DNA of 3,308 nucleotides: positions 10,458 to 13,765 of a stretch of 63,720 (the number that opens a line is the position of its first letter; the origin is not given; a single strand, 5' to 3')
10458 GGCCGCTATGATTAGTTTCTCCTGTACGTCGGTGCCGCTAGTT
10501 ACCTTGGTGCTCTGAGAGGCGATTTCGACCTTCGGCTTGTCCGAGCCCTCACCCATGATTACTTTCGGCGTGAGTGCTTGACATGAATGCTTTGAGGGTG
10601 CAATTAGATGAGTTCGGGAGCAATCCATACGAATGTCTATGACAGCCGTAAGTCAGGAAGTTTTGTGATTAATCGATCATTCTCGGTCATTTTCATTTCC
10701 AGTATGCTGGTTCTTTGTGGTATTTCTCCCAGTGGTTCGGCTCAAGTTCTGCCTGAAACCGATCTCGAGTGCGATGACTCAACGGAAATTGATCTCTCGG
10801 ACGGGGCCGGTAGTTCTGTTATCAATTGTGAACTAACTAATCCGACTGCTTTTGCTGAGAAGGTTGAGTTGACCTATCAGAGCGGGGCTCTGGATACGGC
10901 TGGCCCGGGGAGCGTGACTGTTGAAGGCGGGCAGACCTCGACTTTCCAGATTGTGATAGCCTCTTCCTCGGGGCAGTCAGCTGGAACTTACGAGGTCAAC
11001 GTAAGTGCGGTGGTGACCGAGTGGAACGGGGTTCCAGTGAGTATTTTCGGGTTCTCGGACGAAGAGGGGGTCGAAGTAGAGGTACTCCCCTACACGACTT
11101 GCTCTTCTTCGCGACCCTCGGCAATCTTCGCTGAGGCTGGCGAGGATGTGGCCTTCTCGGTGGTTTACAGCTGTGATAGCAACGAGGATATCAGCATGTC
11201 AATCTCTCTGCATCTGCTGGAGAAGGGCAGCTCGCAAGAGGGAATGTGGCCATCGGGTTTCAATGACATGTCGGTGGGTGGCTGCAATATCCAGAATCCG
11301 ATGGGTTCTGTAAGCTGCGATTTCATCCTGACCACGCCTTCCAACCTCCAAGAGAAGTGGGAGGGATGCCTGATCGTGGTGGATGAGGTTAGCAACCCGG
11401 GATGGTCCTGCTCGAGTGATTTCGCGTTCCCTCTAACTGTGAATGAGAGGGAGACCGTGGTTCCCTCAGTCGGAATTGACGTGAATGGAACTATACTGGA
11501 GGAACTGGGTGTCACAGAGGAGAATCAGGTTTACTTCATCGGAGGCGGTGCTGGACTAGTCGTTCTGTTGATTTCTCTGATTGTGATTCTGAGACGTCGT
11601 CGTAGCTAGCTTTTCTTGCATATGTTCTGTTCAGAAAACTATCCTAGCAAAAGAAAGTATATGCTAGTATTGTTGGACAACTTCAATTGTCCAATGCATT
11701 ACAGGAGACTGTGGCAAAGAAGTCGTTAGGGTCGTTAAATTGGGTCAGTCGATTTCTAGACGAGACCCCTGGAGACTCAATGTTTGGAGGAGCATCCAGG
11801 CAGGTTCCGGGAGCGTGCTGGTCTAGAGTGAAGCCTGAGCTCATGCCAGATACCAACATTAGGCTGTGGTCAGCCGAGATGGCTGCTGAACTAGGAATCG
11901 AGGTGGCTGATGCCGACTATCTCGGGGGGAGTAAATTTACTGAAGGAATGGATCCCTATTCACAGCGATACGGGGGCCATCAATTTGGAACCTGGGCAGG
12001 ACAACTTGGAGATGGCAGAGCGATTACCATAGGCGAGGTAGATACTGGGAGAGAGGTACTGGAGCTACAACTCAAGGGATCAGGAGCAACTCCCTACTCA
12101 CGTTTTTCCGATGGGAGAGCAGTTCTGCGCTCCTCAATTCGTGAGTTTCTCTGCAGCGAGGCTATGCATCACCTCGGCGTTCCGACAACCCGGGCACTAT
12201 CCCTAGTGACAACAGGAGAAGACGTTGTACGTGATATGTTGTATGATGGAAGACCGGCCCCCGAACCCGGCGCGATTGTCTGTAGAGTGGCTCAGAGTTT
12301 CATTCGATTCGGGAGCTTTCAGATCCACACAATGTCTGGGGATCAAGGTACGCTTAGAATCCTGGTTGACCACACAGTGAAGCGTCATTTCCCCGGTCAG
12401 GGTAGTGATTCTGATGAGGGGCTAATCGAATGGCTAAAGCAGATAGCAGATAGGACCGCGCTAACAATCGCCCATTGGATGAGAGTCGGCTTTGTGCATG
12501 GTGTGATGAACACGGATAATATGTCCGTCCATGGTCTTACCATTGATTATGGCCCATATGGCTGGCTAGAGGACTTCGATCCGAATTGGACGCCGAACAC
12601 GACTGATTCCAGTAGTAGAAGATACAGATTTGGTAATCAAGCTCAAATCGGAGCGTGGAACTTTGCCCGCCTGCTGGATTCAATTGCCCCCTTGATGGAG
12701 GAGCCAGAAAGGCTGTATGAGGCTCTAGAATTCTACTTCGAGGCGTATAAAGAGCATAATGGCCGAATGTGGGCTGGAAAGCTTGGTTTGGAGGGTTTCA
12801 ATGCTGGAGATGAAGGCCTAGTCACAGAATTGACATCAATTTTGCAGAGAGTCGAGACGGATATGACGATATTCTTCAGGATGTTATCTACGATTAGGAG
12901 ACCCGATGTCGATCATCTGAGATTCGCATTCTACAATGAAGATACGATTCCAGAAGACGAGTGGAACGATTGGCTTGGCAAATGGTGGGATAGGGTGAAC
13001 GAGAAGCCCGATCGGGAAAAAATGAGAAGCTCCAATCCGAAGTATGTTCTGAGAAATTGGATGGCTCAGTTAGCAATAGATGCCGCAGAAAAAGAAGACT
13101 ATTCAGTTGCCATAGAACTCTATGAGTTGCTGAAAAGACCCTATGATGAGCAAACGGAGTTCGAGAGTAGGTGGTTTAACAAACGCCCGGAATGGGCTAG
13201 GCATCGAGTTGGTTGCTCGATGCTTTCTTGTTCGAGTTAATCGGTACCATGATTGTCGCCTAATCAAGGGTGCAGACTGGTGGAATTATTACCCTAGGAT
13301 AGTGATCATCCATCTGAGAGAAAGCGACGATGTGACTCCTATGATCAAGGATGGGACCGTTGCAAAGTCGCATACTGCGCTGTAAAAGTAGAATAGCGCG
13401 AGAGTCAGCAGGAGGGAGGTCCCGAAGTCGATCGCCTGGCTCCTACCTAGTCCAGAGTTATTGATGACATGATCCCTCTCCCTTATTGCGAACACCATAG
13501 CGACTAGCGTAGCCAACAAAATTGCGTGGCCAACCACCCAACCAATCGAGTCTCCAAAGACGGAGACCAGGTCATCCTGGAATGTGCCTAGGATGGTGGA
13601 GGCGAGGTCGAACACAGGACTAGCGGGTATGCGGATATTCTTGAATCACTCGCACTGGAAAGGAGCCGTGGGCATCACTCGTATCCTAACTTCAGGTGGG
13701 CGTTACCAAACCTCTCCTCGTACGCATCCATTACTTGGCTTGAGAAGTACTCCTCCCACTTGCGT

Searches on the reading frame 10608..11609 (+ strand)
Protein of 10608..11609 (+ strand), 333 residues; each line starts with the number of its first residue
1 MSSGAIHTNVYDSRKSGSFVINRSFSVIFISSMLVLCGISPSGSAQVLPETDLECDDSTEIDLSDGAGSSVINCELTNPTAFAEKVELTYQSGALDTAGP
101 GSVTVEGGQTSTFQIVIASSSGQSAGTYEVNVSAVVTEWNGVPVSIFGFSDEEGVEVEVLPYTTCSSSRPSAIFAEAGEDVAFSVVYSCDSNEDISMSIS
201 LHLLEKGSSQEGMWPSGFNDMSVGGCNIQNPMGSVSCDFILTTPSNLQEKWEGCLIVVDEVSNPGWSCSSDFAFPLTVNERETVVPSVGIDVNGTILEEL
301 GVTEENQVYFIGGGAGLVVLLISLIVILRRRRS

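Call 3: search_protein_families(library=pfam, proteins=[window:10608-11609:+], max_evalue=0.01)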
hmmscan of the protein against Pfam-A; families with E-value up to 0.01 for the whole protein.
window:10608-11609:+ (333 aa): 0 families

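Call 72: search_protein_families(library=ncbifam, proteins=[window:10608-11609:+], max_evalue=0.1)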
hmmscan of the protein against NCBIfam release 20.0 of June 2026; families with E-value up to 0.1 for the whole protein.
window:10608-11609:+ (333 aa): 3 families
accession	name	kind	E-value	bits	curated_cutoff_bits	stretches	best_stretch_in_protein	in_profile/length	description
NF041740.1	choice_anch_T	equivalog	1.5e-18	66.9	70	1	27-166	5-147/259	choice-of-anchor T family protein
NF041738.1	GG_III-CTERM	domain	3.5e-05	23.6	22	1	309-333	2-26/28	GGIII-like transmembrane region-containing protein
NF051874.1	PVV_CTERM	equivalog_domain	0.066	13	27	0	311-332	12-33/38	PVV-CTERM domain-containing choice-of-anchor G protein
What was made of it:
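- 10608..11609 (+): Conserved left-frame gene. It encodes a secreted, acidic surface protein with a C-terminal anchor, and is a candidate glycan acceptor by adjacency only. NCBIfam choice-of-anchor T at 66.9 bits (cut-off 70) and GG_III-CTERM at 23.6 bits (cut-off 22) (call 72).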

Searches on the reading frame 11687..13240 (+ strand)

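Call 3: search_protein_families(library=pfam, proteins=[window:11687-13240:+], max_evalue=0.01)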
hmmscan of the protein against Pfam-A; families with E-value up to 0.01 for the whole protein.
window:11687-13240:+ (517 aa): 1 family
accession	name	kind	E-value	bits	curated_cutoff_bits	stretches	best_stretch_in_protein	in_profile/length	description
PF02696.19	SelO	-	2.3e-114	383.2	22.8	1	43-480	17-463/466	Protein adenylyltransferase SelO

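Call 4: search_protein_families(library=ncbifam, proteins=[window:11687-13240:+], max_evalue=0.01)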
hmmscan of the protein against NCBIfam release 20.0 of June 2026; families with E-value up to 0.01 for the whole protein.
window:11687-13240:+ (517 aa): 3 families
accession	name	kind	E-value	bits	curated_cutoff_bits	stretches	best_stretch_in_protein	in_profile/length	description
NF000658.1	PRK00029.1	subfamily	1.6e-158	528.6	431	1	39-487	9-462/462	YdiU family protein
NF040880.1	adnlytase_SelO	equivalog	2.9e-113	379.1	900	1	57-511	29-479/480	protein adenylyltransferase SelO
NF045949.1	PrtAdtaseSelOPseudom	equivalog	4.3e-109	365.5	850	1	48-511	24-486/487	protein adenylyltransferase SelO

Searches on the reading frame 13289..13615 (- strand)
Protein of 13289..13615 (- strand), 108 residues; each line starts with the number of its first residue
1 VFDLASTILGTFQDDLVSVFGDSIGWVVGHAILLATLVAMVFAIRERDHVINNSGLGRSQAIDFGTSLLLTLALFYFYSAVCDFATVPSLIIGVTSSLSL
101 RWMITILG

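Call 3: search_protein_families(library=pfam, proteins=[window:13289-13615:-], max_evalue=0.01)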
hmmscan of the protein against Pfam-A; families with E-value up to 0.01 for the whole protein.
window:13289-13615:- (108 aa): 0 families

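Call 72: search_protein_families(library=ncbifam, proteins=[window:13289-13615:-], max_evalue=0.1)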
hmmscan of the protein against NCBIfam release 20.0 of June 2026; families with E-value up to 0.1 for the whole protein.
window:13289-13615:- (108 aa): 2 families
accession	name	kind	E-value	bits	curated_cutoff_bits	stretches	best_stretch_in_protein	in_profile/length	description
NF053722.1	Cg1360_fam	equivalog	0.017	15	40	1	4-47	20-63/128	Cg1360 family ATP-synthase-associated protein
NF009986.0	PRK13452.1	equivalog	0.071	13.2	207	1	14-50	22-60/145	F0F1 ATP synthase subunit epsilon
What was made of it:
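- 13289..13615 (-): Conserved 108-aa membrane protein that bounds the slot on the left. It lies on the same strand as ST1, 59 nt downstream of it. Its function is unknown. No Pfam or NCBIfam family (calls 3, 72).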
